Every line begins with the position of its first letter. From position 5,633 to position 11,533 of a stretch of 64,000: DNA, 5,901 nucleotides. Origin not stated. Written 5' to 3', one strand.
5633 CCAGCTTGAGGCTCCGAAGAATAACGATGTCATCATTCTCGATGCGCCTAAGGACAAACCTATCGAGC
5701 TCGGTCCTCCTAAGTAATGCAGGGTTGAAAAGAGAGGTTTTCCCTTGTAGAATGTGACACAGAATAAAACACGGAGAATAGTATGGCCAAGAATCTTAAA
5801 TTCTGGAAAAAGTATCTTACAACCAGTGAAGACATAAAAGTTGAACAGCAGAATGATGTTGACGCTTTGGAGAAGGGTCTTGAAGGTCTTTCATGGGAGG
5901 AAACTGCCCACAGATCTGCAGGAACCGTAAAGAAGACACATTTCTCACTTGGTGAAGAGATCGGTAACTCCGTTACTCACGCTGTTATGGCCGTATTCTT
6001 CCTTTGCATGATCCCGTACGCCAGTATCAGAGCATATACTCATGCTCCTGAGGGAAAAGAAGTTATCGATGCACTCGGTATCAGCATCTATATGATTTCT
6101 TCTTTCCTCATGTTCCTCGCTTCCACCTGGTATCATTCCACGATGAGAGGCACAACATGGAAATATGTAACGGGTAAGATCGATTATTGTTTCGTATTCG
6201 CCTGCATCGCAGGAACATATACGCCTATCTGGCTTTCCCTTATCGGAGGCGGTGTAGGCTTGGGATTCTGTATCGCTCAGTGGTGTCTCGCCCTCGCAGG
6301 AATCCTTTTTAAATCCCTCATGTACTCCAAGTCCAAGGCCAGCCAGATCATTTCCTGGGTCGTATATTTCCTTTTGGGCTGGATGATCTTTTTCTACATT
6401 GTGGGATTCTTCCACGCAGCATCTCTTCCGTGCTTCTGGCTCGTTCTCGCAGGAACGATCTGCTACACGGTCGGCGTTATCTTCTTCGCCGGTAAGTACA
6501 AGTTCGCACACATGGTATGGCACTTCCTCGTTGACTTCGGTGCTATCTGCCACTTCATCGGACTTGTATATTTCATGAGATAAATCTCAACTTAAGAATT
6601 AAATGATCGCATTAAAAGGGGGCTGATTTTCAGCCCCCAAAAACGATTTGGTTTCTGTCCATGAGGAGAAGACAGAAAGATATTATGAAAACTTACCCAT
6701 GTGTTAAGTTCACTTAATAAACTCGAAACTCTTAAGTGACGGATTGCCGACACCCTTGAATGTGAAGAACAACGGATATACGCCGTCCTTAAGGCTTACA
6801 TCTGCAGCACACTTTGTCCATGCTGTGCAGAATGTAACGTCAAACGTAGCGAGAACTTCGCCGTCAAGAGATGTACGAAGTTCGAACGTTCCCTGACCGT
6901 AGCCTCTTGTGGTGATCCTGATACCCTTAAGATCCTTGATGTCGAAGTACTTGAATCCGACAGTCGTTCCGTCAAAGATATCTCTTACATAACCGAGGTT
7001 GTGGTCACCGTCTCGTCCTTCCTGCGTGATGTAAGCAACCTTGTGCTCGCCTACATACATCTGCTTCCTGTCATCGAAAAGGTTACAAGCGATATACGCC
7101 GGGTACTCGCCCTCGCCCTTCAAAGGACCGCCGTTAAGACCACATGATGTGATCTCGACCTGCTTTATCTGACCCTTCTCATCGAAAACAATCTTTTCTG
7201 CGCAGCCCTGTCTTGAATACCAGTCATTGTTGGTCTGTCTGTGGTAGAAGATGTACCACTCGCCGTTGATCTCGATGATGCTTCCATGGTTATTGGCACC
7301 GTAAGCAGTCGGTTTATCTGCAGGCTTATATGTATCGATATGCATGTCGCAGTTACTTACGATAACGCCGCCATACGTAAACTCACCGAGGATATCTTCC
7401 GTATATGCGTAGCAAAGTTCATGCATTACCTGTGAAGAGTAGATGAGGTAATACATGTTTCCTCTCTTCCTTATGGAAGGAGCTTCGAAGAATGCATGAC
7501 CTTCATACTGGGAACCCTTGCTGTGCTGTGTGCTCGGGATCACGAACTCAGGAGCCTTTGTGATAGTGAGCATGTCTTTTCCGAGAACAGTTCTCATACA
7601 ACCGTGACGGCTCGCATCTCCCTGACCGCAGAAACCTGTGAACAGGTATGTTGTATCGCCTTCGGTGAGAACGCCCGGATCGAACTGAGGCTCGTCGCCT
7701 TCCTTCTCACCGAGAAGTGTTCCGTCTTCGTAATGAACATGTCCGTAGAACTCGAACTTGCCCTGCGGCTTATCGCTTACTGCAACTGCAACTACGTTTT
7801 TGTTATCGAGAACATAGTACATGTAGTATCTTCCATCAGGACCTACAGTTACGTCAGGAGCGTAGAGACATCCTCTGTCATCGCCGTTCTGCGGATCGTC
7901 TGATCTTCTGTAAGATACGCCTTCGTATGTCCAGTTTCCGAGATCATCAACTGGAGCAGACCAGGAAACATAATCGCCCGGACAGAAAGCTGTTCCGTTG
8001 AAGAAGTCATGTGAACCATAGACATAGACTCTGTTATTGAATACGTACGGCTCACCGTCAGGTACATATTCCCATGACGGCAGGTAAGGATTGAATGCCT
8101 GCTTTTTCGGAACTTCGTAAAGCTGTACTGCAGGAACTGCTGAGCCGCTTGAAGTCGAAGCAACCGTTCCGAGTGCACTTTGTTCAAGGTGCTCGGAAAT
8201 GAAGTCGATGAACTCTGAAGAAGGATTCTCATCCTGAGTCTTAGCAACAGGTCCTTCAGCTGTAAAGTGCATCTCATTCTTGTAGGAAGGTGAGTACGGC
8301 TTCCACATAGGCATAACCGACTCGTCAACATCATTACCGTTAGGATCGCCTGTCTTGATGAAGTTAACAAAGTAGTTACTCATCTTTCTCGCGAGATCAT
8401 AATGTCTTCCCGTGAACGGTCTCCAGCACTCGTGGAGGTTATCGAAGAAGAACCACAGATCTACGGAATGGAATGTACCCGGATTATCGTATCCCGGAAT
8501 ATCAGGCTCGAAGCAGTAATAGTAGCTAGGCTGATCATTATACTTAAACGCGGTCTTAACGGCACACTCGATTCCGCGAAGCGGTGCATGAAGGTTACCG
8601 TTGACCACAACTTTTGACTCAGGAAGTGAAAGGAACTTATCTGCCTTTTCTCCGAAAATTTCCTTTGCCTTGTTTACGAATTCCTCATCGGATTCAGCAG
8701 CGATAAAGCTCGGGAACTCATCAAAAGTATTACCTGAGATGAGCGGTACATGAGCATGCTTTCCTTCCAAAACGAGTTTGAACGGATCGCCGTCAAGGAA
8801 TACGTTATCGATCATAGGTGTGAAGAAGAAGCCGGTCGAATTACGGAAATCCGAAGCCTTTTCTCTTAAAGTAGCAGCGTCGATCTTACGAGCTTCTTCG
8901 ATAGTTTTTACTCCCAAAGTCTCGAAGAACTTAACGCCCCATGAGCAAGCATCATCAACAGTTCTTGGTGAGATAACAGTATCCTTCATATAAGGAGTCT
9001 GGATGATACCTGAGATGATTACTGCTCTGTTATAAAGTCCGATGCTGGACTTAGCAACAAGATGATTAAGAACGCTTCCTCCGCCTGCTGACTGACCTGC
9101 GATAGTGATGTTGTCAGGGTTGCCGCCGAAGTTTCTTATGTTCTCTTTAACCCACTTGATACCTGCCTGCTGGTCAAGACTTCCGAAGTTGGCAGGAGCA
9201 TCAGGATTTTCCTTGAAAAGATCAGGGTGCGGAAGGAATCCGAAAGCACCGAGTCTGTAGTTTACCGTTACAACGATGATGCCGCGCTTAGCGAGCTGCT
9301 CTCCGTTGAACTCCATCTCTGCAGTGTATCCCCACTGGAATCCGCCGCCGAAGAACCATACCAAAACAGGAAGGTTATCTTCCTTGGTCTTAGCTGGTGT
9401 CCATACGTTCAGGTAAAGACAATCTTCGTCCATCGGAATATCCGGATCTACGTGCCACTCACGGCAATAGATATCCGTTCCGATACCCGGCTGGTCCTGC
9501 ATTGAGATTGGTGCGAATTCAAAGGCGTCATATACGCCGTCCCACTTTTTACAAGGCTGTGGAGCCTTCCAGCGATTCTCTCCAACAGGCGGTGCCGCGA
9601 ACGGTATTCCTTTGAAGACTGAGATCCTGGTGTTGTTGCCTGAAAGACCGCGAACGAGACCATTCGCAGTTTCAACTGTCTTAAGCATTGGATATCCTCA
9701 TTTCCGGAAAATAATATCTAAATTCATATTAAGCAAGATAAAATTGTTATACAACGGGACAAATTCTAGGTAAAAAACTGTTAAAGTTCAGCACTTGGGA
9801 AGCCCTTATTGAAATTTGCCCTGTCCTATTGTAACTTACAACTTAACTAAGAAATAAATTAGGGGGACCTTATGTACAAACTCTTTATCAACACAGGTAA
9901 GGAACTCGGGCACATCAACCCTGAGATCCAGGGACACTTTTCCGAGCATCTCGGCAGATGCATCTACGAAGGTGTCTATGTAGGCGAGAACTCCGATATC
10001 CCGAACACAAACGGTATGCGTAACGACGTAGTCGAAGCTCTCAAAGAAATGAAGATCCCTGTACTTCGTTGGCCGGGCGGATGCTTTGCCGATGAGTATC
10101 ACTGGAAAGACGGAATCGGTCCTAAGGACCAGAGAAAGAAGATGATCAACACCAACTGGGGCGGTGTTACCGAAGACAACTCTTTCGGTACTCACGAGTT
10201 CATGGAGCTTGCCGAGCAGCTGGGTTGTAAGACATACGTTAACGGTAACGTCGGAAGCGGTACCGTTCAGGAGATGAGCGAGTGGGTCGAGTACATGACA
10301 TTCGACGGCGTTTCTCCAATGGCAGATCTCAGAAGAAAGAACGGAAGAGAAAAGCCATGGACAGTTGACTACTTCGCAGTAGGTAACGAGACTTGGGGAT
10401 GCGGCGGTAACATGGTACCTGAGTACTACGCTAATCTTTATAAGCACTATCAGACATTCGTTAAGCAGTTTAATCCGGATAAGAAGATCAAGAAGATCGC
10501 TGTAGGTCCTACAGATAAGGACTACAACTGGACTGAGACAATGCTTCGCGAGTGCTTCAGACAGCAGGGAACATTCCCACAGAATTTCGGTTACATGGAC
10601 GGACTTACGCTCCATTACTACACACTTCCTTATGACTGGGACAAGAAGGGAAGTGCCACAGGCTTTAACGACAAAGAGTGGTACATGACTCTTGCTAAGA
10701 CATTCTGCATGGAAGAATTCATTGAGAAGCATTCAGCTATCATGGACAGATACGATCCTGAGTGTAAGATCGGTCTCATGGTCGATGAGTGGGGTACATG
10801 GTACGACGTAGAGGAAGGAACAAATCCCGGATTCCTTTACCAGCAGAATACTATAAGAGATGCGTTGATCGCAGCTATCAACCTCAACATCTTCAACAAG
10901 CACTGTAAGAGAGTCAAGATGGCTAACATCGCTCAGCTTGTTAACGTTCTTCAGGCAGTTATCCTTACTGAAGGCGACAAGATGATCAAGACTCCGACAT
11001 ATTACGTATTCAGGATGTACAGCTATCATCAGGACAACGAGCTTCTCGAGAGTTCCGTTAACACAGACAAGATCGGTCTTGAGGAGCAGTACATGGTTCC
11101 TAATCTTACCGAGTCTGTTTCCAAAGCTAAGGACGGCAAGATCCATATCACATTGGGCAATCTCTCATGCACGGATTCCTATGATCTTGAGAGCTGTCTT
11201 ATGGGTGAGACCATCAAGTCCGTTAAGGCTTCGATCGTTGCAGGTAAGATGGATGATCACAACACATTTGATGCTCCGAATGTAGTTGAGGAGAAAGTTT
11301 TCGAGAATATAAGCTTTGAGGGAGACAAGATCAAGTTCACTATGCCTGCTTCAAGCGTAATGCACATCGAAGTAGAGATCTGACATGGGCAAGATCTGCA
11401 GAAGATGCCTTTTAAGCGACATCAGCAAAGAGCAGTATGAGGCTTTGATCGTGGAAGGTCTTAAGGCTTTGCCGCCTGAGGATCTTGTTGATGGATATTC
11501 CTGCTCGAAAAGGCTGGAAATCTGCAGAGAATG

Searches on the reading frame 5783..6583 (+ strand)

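Call 99: search_protein_families(library=pfam, proteins=[window:5783-6583:+], max_evalue=0.001)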
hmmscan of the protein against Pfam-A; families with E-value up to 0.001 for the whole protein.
window:5783-6583:+ (266 aa): 1 family
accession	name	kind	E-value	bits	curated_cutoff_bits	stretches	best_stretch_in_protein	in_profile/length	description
PF03006.26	HlyIII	-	9.6e-26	91.3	26.2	1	54-258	1-224/224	Haemolysin-III related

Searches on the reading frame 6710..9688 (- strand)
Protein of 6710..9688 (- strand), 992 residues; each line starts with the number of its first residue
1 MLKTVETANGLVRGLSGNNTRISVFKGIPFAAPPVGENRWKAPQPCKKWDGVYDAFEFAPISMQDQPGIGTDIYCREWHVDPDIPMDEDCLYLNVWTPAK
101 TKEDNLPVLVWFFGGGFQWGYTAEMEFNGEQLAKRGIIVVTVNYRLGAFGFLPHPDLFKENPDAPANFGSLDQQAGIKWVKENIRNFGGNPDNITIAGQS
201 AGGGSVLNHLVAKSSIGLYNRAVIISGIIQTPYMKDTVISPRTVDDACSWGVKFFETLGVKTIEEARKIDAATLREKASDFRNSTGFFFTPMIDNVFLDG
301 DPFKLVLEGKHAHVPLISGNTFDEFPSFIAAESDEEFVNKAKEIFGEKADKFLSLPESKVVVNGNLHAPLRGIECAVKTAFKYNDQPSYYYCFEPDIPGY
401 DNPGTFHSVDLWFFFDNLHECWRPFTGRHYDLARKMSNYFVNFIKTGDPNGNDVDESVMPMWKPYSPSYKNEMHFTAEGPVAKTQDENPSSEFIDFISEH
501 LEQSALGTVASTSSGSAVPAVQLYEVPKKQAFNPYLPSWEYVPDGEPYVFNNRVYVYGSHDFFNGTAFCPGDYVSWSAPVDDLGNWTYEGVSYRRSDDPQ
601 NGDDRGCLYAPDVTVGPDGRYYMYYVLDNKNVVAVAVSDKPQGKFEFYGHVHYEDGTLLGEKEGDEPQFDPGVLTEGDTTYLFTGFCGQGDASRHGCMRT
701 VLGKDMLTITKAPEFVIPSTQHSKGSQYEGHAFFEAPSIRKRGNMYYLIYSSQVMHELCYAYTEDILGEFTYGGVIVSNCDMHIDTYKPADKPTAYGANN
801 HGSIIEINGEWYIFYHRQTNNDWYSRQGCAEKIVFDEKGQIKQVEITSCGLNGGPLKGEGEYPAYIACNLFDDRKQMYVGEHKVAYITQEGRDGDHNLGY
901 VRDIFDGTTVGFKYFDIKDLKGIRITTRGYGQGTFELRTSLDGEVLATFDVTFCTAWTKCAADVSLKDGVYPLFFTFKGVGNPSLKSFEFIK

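Call 99: search_protein_families(library=pfam, proteins=[window:6710-9688:-], max_evalue=0.001)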
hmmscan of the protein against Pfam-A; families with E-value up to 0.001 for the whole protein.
window:6710-9688:- (992 aa): 4 families
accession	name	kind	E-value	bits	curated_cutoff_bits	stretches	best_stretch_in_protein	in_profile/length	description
PF00135.34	COesterase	-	6.8e-96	322.7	27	2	4-343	4-335/515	Carboxylesterase family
PF04616.20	Glyco_hydro_43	-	3.6e-22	79.5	32.2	1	581-839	41-286/288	Glycosyl hydrolases family 43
PF20434.5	BD-FAE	-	3.9e-10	40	26.8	1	93-203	1-100/215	BD-FAE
PF07859.19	Abhydrolase_3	-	8.2e-07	29.4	25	1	109-208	1-87/210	alpha/beta hydrolase fold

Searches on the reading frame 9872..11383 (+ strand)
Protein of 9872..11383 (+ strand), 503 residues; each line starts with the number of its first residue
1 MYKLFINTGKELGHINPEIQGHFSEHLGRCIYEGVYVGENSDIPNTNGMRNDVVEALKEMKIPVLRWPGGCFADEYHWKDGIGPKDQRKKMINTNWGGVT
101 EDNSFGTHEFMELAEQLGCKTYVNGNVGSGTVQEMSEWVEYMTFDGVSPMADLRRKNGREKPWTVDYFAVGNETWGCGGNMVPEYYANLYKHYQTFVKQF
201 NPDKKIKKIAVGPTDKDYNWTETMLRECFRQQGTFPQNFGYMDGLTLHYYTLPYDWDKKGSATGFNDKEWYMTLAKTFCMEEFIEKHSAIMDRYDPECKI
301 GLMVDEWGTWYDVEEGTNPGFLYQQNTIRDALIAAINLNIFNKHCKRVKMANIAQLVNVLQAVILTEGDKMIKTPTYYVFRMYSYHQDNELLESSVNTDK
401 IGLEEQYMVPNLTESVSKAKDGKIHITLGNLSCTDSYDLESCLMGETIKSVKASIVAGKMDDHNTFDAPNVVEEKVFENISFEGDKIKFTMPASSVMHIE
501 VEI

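Call 99: search_protein_families(library=pfam, proteins=[window:9872-11383:+], max_evalue=0.001)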
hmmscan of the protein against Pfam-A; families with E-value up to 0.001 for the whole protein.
window:9872-11383:+ (503 aa): 2 families
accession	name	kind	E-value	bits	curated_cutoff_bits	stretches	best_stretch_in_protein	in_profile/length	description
PF06964.18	Alpha-L-AF_C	-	2.9e-53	180.9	27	1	305-495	1-165/165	Alpha-L-arabinofuranosidase C-terminal domain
PF22848.2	ASD1_dom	-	4.7e-05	23.5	22.2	0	57-121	3-71/239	Alpha-L-arabinofuranosidase 1 domain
